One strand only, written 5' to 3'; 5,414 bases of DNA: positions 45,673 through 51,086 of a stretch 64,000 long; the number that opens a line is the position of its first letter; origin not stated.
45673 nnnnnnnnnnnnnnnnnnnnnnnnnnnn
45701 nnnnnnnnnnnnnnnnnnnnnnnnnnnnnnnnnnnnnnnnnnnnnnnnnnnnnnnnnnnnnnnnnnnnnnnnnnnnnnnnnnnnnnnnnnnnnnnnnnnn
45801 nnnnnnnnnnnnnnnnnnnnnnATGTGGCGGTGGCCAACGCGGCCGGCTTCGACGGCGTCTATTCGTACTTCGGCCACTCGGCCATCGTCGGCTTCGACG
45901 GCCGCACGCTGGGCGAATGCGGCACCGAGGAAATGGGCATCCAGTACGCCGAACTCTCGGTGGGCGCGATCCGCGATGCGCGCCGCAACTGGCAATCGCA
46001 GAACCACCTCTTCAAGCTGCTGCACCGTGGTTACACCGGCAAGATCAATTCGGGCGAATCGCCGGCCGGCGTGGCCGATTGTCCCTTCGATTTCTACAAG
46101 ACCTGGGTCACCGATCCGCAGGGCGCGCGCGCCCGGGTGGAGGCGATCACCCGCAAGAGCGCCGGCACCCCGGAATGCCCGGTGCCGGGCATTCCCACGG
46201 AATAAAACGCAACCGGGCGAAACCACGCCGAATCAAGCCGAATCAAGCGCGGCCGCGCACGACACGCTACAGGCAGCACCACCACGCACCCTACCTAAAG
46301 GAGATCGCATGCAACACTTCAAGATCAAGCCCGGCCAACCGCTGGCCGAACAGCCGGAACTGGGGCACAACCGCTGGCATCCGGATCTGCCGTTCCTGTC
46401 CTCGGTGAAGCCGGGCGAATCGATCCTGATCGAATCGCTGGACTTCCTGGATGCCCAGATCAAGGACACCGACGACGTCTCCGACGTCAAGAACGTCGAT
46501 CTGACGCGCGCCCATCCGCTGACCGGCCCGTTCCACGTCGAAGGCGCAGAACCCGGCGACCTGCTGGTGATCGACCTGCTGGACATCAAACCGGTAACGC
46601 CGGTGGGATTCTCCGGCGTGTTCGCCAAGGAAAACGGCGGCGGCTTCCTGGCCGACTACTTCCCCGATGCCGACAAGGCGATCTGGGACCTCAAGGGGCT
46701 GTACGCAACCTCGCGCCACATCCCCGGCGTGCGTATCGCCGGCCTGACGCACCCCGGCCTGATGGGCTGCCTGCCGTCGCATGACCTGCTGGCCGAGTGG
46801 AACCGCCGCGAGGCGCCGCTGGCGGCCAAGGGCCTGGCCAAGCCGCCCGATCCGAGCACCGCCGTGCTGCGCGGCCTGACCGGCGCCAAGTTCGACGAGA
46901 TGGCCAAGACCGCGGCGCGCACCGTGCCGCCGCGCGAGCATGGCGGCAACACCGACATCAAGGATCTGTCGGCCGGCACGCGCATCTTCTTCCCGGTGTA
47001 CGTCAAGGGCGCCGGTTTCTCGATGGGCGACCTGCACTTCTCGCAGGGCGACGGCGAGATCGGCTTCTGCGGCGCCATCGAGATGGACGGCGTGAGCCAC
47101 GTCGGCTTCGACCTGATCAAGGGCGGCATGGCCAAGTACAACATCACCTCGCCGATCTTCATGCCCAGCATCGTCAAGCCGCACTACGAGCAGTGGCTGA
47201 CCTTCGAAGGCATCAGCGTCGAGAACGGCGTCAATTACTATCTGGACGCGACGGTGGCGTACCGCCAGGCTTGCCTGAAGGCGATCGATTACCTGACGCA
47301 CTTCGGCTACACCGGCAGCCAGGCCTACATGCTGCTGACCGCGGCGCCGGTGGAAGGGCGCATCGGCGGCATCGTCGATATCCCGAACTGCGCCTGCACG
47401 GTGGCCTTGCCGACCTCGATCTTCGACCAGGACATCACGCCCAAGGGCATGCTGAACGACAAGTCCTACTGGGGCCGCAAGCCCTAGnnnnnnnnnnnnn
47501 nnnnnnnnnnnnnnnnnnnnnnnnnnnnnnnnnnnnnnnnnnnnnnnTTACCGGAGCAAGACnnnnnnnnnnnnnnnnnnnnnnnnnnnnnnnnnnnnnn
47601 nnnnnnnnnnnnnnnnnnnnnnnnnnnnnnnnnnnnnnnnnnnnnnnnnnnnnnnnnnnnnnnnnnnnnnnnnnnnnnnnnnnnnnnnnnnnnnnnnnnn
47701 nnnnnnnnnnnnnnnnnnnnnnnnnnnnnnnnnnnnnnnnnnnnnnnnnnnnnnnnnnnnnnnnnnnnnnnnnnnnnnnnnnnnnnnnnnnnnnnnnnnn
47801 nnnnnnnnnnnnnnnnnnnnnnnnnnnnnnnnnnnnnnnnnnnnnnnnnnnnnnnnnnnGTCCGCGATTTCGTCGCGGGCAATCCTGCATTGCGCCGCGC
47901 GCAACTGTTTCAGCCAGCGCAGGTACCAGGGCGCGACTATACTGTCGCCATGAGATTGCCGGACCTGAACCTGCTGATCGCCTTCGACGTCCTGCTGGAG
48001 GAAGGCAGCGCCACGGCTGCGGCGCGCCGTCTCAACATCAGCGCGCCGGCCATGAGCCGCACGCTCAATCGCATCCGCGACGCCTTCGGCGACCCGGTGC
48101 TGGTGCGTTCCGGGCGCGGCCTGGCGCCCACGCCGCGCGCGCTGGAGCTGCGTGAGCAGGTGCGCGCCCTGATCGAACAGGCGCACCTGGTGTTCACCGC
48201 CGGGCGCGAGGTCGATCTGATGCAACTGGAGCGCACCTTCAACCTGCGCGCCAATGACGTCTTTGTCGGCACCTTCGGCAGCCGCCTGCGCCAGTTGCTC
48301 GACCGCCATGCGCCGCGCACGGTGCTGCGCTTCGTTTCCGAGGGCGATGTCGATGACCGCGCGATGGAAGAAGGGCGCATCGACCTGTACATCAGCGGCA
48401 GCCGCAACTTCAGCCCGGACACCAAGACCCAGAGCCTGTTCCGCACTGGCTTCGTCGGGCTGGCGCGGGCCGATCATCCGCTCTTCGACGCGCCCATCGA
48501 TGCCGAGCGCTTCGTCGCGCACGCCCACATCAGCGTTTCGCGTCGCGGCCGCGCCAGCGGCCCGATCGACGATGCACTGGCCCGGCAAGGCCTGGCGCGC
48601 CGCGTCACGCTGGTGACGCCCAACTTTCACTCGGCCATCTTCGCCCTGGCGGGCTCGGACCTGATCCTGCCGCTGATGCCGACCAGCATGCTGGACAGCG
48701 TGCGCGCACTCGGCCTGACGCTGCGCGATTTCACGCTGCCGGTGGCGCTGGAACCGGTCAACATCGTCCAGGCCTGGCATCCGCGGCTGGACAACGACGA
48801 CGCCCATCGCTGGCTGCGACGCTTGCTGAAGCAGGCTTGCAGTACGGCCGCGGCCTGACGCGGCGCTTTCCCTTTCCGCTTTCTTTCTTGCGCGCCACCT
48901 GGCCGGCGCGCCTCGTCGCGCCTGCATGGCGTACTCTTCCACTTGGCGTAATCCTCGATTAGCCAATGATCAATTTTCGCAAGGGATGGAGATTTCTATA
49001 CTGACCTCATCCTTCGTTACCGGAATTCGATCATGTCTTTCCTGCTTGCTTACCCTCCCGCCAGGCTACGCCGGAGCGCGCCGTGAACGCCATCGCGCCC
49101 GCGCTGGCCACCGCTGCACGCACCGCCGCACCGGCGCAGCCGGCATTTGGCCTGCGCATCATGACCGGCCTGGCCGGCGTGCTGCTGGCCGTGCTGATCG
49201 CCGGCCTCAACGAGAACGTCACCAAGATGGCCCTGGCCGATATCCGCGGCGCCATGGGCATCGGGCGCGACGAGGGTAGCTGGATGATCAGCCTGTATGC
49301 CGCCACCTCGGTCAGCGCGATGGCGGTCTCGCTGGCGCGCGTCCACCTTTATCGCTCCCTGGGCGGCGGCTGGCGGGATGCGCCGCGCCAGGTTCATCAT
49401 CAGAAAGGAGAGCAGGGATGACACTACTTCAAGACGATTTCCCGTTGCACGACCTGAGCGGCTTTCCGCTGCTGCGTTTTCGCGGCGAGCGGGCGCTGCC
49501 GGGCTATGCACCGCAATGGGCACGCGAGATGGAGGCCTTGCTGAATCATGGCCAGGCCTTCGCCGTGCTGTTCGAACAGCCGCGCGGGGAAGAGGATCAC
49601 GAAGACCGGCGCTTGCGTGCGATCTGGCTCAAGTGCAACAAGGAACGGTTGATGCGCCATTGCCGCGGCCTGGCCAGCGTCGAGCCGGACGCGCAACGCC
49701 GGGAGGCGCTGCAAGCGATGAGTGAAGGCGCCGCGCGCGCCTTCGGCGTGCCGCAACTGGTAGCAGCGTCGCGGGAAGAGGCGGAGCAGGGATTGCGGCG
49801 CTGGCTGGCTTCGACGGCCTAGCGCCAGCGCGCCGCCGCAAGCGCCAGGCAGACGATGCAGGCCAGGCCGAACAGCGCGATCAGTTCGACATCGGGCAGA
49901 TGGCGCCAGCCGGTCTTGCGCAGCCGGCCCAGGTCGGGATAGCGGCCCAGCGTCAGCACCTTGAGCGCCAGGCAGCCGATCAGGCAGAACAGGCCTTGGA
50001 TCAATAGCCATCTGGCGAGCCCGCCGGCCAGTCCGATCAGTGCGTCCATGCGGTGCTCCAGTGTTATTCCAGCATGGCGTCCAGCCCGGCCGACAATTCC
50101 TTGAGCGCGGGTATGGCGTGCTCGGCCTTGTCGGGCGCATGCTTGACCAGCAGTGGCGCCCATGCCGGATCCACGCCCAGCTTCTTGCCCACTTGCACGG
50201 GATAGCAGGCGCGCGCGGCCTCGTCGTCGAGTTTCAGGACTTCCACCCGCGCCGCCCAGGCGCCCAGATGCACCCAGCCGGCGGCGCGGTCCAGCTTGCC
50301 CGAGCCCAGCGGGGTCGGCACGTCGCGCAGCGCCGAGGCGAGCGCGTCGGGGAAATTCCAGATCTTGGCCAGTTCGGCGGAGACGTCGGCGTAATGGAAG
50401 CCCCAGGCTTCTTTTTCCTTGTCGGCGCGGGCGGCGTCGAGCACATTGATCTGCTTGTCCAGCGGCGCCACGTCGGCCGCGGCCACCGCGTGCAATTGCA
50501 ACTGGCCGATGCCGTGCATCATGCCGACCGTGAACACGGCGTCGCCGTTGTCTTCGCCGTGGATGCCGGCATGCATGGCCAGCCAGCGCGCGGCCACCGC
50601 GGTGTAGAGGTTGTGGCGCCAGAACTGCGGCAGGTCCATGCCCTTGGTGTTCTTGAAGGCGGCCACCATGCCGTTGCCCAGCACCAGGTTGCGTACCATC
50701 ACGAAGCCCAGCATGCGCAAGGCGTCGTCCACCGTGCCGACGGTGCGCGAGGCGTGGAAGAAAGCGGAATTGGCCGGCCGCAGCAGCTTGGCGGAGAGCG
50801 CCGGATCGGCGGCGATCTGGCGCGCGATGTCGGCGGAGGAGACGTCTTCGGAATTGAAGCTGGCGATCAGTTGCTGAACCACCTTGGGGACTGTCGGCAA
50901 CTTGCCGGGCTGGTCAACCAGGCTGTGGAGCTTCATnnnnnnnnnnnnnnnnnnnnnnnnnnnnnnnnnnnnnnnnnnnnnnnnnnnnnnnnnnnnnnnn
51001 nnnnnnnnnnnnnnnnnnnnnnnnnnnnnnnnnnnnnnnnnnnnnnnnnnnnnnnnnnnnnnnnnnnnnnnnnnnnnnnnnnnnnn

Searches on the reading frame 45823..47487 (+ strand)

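Call 19: search_protein_families(library=pfam, proteins=[window:45823-47487:+], max_evalue=1e-8)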
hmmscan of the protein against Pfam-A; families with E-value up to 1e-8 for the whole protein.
window:45823-47487:+ (554 aa): 1 family
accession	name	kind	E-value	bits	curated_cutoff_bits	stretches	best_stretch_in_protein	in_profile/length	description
PF03069.20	FmdA_AmdA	-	3.1e-166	553.4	27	1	169-536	3-373/373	Acetamidase/Formamidase family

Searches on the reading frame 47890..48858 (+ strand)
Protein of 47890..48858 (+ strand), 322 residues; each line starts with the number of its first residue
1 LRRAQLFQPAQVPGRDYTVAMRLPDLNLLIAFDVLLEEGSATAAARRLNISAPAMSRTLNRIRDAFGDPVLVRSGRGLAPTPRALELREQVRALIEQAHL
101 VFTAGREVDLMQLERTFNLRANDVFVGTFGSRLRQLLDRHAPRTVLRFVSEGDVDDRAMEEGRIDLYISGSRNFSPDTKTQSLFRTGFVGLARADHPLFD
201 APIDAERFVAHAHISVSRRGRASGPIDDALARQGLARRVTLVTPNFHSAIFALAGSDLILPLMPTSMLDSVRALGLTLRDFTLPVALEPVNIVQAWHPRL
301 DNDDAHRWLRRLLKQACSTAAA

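Call 19: search_protein_families(library=pfam, proteins=[window:47890-48858:+], max_evalue=1e-8)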
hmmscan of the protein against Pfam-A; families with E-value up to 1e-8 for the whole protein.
window:47890-48858:+ (322 aa): 2 families
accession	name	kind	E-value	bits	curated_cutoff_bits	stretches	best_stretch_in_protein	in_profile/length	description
PF00126.33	HTH_1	-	3.9e-16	59.2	26.6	1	26-84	1-59/60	Bacterial regulatory helix-turn-helix protein, lysR family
PF03466.25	LysR_substrate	-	2.9e-15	56.6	28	1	115-317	6-208/209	LysR substrate binding domain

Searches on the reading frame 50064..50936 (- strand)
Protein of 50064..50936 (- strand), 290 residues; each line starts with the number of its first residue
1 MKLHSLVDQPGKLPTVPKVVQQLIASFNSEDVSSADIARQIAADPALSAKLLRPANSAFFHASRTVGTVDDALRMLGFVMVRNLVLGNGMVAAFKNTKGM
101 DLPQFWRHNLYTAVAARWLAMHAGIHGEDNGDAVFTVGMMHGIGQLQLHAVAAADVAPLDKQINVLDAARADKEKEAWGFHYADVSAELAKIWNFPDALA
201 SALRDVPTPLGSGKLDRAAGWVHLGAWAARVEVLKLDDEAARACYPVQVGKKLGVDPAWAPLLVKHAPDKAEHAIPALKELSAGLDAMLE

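Call 19: search_protein_families(library=pfam, proteins=[window:50064-50936:-], max_evalue=1e-8)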
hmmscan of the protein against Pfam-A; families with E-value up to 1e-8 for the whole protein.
window:50064-50936:- (290 aa): 1 family
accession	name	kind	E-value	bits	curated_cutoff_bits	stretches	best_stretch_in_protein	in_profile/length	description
PF08668.18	HDOD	-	1e-46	159.4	22.9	1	13-204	1-191/196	HDOD domain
